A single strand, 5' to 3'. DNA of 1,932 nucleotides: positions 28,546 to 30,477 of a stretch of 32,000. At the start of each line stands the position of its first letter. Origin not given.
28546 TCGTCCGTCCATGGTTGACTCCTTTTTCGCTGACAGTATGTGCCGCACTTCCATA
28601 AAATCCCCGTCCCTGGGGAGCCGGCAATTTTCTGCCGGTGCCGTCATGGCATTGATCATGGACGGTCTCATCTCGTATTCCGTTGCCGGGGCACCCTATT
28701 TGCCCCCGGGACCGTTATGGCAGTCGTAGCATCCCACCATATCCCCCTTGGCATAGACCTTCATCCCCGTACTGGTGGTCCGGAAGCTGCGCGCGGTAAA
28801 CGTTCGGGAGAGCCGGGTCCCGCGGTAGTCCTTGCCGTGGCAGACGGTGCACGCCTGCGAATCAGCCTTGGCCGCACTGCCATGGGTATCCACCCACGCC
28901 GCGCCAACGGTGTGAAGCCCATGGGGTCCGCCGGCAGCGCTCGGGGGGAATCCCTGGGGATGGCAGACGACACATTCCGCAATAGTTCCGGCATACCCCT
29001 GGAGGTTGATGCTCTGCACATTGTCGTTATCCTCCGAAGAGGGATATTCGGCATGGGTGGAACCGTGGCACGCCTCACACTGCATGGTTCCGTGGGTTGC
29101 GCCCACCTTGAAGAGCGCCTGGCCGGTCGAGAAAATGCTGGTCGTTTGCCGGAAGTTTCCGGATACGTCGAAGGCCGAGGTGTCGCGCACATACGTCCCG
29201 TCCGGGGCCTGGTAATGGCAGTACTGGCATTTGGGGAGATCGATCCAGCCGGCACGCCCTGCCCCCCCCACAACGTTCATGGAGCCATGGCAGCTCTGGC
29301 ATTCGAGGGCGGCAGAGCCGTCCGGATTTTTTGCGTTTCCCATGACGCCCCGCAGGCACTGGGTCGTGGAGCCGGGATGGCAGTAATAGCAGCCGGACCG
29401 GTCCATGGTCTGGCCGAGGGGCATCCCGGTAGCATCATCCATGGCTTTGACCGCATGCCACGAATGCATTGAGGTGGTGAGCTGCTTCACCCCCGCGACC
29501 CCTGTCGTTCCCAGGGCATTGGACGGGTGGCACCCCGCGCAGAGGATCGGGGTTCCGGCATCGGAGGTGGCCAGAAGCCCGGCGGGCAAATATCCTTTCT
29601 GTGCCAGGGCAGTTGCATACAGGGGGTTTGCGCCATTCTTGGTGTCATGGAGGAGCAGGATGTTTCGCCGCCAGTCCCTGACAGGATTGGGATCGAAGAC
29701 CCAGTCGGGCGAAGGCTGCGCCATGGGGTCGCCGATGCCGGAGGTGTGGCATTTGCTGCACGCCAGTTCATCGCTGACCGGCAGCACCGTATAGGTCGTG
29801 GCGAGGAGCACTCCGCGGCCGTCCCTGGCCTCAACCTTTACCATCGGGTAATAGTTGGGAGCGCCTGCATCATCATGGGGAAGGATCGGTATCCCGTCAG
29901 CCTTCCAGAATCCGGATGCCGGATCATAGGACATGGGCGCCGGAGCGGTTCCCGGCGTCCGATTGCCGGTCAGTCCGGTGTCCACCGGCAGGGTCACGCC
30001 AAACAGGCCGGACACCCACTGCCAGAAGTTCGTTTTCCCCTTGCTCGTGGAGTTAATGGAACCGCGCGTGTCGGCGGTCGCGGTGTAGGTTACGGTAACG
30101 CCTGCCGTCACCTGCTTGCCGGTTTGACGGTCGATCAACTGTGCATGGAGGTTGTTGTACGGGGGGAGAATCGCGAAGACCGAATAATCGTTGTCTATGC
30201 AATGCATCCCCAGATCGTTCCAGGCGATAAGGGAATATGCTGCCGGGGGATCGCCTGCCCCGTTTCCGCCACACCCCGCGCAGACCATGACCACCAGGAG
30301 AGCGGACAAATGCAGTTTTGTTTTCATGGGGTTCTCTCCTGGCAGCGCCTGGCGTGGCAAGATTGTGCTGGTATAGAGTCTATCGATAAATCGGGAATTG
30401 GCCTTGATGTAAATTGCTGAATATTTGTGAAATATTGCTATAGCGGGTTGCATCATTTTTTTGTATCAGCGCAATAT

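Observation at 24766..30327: Operon coupling a nine-heme lipoprotein cytochrome to two different multicopper oxidases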

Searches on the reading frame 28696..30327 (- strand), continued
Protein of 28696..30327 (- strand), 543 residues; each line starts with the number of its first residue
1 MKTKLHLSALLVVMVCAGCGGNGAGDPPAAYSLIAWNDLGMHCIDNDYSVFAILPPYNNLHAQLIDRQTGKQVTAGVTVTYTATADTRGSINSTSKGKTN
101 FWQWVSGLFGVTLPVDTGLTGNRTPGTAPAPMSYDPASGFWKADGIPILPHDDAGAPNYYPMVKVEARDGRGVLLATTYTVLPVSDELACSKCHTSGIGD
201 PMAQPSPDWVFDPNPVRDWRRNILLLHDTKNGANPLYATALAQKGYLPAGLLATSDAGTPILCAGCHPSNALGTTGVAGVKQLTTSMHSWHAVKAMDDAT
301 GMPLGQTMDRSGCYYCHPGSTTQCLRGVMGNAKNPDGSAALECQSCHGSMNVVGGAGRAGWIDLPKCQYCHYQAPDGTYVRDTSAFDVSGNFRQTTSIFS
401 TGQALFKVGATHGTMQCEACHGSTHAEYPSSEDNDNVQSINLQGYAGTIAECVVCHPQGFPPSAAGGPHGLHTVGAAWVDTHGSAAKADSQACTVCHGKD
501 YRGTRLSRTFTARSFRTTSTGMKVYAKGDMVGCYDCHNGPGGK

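Call 53: search_protein_families(library=pfam, proteins=[L002:11880-12890:+, L002:13069-14667:-, L002:7070-8806:-, L006:12081-12947:-, L006:7684-9054:+, L001:12540-13649:-, L001:13660-17157:-, L001:8398-9306:+, L001:4715-8326:-], max_evalue=0.0001)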
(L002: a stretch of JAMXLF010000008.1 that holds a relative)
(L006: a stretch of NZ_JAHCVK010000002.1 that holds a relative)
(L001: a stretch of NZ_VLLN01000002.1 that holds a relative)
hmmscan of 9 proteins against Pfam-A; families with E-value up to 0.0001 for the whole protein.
L002:11880-12890:+ (336 aa): 0 families

L002:13069-14667:- (532 aa): 1 family
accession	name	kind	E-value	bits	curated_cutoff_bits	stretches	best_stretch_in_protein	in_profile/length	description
PF02321.23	OEP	-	5.8e-34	118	22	2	319-504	2-182/187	Outer membrane efflux protein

L002:7070-8806:- (578 aa): 1 family
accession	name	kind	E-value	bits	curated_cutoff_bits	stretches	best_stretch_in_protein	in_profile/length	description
PF03063.25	Prismane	-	3.4e-169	564.2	27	1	32-573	1-513/513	Prismane/CO dehydrogenase family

L006:12081-12947:- (288 aa): 1 family
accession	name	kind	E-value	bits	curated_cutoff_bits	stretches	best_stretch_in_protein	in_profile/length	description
PF04228.19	Zn_peptidase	-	1.3e-124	415.9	23.2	1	5-283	1-290/290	Putative neutral zinc metallopeptidase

L006:7684-9054:+ (456 aa): 6 families
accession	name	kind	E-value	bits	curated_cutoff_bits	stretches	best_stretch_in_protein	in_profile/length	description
PF02518.31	HATPase_c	-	3.1e-15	57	26.4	1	351-442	3-110/111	Histidine kinase-, DNA gyrase B-, and HSP90-like ATPase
PF07730.19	HisKA_3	-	3.6e-10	40.7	24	1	245-309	1-66/68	Histidine kinase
PF08448.16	PAS_4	-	1.2e-06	29.1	23.1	1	84-188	1-109/110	PAS fold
PF13426.13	PAS_9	-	1.4e-06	28.9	27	1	95-186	8-103/103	PAS domain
PF00989.32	PAS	-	3.3e-06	27.5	22.6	1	80-157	3-81/113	PAS fold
PF24820.1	Diguanyl_cycl_sensor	-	4e-05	23.9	28.1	0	92-143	10-62/109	Diguanylate cyclase-like sensor domain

L001:12540-13649:- (369 aa): 0 families

L001:13660-17157:- (1165 aa): 1 family
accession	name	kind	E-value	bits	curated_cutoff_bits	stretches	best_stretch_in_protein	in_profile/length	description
PF00128.31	Alpha-amylase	-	5.1e-12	46.2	22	1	336-704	25-361/446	Alpha amylase, catalytic domain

L001:8398-9306:+ (302 aa): 1 family
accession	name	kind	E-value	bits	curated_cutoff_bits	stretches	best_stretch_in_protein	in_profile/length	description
PF04055.27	Radical_SAM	-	1.5e-17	64.7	29.5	1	72-232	2-165/166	Radical SAM superfamily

L001:4715-8326:- (1203 aa): 4 families
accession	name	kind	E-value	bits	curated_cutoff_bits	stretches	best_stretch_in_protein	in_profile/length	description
PF05359.17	DUF748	-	0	1108.5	50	1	4-1175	10-1037/1037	Domain of Unknown Function (DUF748)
PF05170.20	AsmA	-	9.5e-12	44.9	29.8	1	11-165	7-177/607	AsmA family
PF13116.12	YhdP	-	7e-07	28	46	1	10-171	9-166/1224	YhdP protein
PF00691.25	OmpA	-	1.3e-06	29.1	27.2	0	1019-1062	2-47/98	OmpA family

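Call 79: find_encoding_contigs(protein=P0002, flank=6000, max_places=2)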
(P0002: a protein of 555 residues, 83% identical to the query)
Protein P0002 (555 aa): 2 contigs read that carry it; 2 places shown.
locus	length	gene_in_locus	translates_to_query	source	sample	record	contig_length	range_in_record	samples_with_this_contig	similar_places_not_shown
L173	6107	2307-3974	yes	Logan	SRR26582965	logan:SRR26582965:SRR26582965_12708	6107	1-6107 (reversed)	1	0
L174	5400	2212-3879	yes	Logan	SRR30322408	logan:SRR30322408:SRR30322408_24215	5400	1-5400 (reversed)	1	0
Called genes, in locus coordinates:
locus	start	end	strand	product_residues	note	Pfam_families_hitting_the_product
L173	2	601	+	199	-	?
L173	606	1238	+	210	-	PF00072:Response_reg, PF00196:GerE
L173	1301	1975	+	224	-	-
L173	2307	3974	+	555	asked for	PF14522:Cytochrome_C7 (faint), PF14537:Cytochrom_c3_2 (faint), PF22113:Mtrc-MtrF_II-IV_dom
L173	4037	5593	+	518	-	PF07732:Cu-oxidase_3, PF00394:Cu-oxidase, PF07731:Cu-oxidase_2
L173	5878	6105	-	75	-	?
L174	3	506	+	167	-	?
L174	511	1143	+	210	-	PF00072:Response_reg, PF00196:GerE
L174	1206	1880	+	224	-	-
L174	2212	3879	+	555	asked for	PF14522:Cytochrome_C7 (faint), PF14537:Cytochrom_c3_2 (faint), PF22113:Mtrc-MtrF_II-IV_dom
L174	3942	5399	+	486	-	?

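Call 84: search_protein_families(library=ncbifam, proteins=[L173:1301-1975:+], max_evalue=1e-8)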
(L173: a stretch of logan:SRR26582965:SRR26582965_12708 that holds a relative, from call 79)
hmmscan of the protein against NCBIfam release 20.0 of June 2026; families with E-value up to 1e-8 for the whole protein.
L173:1301-1975:+ (224 aa): 0 families

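Call 87: search_protein_families(library=pfam, proteins=[L001:12006-13559:+, L001:11635-12042:+, L001:12540-13649:-], max_evalue=0.01)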
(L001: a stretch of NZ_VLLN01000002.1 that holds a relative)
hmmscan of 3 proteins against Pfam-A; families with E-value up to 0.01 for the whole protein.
L001:12006-13559:+ (517 aa): 1 family
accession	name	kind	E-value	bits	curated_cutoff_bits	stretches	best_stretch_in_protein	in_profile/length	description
PF07731.20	Cu-oxidase_2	-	1.8e-21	76.8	20.4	1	32-143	20-131/137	Multicopper oxidase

L001:11635-12042:+ (135 aa): 1 family
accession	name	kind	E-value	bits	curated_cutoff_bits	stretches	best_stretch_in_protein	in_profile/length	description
PF10518.14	TAT_signal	-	0.0048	17.2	22.7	1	32-48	2-18/21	TAT (twin-arginine translocation) pathway signal sequence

L001:12540-13649:- (369 aa): 0 families

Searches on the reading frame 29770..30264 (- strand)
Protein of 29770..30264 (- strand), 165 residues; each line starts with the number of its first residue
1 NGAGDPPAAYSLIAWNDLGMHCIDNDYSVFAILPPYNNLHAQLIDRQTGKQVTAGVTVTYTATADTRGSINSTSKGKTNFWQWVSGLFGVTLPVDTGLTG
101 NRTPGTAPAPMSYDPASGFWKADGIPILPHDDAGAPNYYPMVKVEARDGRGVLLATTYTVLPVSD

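Call 51: search_protein_representatives(protein=window:29770-30264:-)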
Query: 165 residues. Proteins with E-value up to 0.001 (for the whole library): 1213; up to 1e-10: 714; up to 1e-30: 142. The best 150 are listed.
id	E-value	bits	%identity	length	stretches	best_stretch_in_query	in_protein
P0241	6.1e-61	221.7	65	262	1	3-165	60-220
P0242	7.6e-61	221.4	64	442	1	8-165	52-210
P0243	2.0e-54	200.6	62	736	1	8-165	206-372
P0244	8.3e-54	198.5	59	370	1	4-158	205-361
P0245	2.0e-52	194.0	62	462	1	9-165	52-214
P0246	2.3e-52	193.8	45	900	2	6-164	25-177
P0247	2.5e-52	193.7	60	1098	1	3-165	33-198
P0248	4.2e-52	193.0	64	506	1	9-165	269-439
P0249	4.2e-52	193.0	56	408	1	6-165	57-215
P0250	4.4e-52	192.9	59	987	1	8-165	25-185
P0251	7.7e-52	192.1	57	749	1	5-165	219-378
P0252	1.4e-51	191.3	57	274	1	5-165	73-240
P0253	2.0e-51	190.8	58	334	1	9-165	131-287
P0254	1.5e-50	187.9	60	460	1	9-165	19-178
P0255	4.1e-50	186.5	57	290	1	9-165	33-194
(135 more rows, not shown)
